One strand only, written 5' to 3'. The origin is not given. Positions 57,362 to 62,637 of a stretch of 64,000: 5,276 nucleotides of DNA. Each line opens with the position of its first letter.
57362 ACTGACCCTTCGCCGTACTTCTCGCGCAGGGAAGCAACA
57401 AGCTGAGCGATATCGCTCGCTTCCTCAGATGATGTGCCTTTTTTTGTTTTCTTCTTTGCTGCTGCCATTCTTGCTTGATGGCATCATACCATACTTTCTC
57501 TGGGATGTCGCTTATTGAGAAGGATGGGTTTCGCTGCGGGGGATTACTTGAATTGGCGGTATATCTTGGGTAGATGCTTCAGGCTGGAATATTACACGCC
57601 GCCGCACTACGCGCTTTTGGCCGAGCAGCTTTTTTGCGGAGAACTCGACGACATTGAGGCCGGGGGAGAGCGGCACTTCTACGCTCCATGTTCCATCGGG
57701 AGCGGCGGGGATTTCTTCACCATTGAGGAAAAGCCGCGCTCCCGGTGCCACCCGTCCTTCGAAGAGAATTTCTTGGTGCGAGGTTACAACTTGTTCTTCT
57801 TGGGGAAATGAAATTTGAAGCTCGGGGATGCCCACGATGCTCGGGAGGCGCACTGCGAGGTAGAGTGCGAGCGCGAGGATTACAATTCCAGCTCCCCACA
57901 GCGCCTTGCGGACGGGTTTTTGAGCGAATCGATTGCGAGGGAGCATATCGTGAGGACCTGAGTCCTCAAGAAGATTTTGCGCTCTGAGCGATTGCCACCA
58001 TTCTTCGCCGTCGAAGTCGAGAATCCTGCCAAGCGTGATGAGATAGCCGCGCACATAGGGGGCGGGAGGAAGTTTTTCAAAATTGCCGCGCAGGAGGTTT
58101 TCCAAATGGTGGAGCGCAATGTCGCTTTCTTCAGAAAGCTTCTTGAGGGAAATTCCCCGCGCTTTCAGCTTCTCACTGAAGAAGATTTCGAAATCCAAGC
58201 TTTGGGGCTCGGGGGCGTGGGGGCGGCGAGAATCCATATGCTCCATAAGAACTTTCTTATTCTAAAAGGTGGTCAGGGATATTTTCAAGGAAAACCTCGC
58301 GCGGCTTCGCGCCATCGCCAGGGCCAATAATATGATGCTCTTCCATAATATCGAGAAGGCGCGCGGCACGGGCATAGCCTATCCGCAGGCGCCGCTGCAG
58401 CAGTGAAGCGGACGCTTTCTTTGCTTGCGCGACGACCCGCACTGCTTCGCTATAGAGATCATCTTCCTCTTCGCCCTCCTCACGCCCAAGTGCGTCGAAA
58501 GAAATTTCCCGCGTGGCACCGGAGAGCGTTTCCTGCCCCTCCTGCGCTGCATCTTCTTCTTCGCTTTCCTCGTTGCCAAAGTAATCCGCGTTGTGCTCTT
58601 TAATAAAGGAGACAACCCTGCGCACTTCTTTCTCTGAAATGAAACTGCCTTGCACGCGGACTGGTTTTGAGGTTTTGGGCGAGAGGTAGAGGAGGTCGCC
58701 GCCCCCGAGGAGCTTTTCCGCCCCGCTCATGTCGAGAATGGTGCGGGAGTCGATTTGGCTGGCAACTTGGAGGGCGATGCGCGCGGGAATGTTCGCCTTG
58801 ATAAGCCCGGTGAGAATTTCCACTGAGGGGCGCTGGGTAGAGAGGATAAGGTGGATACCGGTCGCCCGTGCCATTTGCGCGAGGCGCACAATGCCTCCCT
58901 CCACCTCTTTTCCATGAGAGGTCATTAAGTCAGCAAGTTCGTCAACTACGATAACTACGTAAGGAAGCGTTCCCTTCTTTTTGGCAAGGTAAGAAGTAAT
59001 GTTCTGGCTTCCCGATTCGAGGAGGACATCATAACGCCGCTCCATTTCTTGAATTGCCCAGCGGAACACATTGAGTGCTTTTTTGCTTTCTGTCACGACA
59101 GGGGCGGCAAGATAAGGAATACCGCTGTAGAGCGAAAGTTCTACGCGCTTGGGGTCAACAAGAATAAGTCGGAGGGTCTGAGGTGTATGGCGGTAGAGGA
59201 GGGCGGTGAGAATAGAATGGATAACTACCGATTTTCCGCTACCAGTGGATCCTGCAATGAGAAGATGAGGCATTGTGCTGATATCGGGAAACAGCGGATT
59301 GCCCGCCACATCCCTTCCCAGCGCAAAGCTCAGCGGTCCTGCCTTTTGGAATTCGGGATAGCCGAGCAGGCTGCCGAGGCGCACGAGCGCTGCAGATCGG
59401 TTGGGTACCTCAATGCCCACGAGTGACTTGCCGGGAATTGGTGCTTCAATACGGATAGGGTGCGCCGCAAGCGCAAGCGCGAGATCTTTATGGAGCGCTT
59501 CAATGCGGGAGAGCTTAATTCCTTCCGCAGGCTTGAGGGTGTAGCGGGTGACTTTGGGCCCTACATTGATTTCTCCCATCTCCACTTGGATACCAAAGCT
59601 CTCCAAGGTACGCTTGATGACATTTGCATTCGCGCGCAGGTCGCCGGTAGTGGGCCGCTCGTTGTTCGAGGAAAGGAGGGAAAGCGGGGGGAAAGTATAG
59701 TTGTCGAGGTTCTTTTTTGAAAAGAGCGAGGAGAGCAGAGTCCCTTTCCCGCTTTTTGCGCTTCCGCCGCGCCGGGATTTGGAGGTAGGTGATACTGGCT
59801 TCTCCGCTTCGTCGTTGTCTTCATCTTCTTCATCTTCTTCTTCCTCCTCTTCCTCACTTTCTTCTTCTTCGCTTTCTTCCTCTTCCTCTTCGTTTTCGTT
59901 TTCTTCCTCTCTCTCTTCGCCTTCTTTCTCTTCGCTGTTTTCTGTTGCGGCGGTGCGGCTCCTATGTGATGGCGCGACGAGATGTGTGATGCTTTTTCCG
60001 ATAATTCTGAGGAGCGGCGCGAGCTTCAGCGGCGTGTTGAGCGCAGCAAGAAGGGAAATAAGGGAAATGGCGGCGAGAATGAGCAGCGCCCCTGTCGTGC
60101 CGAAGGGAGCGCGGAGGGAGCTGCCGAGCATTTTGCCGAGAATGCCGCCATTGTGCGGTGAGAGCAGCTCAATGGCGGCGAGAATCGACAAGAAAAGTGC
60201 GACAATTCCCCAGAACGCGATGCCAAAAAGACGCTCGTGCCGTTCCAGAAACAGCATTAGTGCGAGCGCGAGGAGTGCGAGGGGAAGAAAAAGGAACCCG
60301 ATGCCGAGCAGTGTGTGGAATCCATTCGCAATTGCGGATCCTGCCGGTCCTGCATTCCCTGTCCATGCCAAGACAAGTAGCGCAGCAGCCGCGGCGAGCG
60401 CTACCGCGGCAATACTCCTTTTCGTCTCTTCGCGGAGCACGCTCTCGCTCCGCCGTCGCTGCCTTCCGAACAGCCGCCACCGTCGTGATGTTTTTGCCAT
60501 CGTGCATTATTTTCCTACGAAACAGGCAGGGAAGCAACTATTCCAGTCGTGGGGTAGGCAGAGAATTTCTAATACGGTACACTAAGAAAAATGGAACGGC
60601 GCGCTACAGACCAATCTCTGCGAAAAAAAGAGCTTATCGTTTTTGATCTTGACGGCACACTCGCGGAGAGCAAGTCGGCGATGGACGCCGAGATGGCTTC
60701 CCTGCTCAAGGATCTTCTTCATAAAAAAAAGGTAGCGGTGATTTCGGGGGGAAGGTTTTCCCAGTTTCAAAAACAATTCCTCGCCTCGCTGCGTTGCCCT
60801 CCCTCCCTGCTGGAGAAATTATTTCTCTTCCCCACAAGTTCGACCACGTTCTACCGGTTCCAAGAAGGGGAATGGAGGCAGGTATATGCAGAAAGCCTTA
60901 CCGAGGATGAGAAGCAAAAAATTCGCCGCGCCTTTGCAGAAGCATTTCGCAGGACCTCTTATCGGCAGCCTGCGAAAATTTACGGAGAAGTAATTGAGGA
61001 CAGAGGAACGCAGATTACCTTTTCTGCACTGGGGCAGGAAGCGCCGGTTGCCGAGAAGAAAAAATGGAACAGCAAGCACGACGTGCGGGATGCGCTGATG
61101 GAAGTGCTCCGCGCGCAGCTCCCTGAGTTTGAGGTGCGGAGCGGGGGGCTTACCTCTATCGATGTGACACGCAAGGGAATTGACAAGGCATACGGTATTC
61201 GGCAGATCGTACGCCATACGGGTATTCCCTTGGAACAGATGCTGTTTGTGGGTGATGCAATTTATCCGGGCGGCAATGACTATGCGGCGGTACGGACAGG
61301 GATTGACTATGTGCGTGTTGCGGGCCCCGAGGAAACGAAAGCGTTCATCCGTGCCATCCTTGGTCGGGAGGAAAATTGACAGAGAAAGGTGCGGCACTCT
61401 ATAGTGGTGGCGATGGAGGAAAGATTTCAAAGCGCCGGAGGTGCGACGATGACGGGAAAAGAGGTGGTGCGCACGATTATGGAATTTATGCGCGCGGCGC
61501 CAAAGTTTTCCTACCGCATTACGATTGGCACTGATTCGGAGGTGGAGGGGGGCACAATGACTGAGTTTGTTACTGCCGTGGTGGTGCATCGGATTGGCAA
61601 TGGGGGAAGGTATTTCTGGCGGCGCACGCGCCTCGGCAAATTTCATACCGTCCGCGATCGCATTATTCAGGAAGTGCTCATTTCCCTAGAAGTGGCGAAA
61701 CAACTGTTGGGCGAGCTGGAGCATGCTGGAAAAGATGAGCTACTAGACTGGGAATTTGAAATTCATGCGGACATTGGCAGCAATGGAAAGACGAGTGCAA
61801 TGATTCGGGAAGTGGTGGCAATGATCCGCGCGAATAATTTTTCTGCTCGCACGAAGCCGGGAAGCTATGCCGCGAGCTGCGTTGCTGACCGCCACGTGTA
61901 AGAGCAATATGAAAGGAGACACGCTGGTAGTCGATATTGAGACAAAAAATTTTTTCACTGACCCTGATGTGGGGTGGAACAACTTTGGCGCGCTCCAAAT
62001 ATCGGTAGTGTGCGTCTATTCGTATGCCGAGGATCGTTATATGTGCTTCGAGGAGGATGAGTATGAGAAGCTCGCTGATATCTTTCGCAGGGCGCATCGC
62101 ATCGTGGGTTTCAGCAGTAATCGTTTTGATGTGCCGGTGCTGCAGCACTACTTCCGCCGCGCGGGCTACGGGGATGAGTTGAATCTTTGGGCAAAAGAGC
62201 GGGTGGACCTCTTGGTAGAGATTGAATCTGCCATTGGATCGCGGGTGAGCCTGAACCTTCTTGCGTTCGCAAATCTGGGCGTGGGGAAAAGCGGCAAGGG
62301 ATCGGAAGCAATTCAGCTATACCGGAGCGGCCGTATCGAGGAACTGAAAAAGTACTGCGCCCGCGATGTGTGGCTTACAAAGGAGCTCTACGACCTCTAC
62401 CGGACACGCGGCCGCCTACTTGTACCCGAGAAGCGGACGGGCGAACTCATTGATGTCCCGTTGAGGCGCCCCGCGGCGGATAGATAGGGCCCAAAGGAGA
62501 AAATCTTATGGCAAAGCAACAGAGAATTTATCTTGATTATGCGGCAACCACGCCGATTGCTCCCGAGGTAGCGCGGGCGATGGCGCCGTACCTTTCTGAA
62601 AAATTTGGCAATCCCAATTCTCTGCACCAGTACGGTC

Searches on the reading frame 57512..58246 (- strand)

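Call 75: search_protein_families(library=pfam, proteins=[window:57512-58246:-], max_evalue=0.001)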
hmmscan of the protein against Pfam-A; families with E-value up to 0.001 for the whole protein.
window:57512-58246:- (244 aa): 2 families
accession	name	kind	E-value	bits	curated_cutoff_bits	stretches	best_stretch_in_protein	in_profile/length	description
PF13413.12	HTH_25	-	2.2e-10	40.7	24.6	1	29-82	8-61/62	Helix-turn-helix domain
PF09136.16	Glucodextran_B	-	3.6e-06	27.2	27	1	141-218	1-79/83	Glucodextranase, domain B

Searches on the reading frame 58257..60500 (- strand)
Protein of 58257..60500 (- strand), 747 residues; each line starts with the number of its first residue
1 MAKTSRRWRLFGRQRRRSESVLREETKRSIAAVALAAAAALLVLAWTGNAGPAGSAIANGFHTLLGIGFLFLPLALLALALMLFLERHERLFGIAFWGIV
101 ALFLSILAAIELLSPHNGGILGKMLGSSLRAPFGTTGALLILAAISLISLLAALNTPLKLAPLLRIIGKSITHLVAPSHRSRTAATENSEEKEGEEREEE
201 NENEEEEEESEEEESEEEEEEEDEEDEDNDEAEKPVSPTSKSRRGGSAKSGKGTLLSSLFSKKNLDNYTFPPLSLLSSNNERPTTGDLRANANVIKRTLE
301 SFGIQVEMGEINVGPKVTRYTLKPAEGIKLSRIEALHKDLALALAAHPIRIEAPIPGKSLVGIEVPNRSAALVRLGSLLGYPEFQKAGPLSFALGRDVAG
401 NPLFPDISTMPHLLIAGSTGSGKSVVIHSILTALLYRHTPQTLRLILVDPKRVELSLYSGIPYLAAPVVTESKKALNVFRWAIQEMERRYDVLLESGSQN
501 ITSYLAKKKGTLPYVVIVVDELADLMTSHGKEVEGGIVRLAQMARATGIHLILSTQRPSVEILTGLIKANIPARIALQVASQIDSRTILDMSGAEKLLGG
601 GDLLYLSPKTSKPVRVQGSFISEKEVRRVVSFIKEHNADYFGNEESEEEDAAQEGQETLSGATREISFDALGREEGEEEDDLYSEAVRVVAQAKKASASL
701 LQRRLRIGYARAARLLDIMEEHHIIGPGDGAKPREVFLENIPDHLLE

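Call 75: search_protein_families(library=pfam, proteins=[window:58257-60500:-], max_evalue=0.001)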
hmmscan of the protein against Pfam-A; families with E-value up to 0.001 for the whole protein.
window:58257-60500:- (747 aa): 6 families
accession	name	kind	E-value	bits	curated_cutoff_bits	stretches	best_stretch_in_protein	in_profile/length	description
PF01580.24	FtsK_SpoIIIE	-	1.7e-52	178.5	24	1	386-560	14-221/221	FtsK/SpoIIIE family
PF17854.6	FtsK_alpha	-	1e-29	103.1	22.9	1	270-367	1-101/101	FtsK alpha domain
PF09397.16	FtsK_gamma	-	3e-26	91.3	30.6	1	677-738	1-62/63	Ftsk gamma domain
PF13491.11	FtsK_4TM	-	9.9e-09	35.5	23.1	1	50-155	47-160/171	4TM region of DNA translocase FtsK/SpoIIIE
PF13191.12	AAA_16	-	0.00045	21.2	32.6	0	410-480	24-80/167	AAA ATPase domain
PF20703.3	nSTAND1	-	0.00068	19.8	27.1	0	394-552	17-156/379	Novel STAND NTPase 1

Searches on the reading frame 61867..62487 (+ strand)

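Call 75: search_protein_families(library=pfam, proteins=[window:61867-62487:+], max_evalue=0.001)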
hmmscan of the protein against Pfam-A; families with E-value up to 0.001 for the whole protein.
window:61867-62487:+ (206 aa): 3 families
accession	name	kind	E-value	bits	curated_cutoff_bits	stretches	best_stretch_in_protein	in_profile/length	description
PF13482.12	RNase_H_2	-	8.4e-08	32.8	22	1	22-177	3-163/165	RNase_H superfamily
PF10108.15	DNA_pol_B_exo2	-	5.3e-07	30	24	1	76-175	52-170/213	Predicted 3'-5' exonuclease related to the exonuclease domain of PolB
PF01612.26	DNA_pol_A_exo1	-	0.00072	19.8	23.6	0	6-176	9-166/173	3'-5' exonuclease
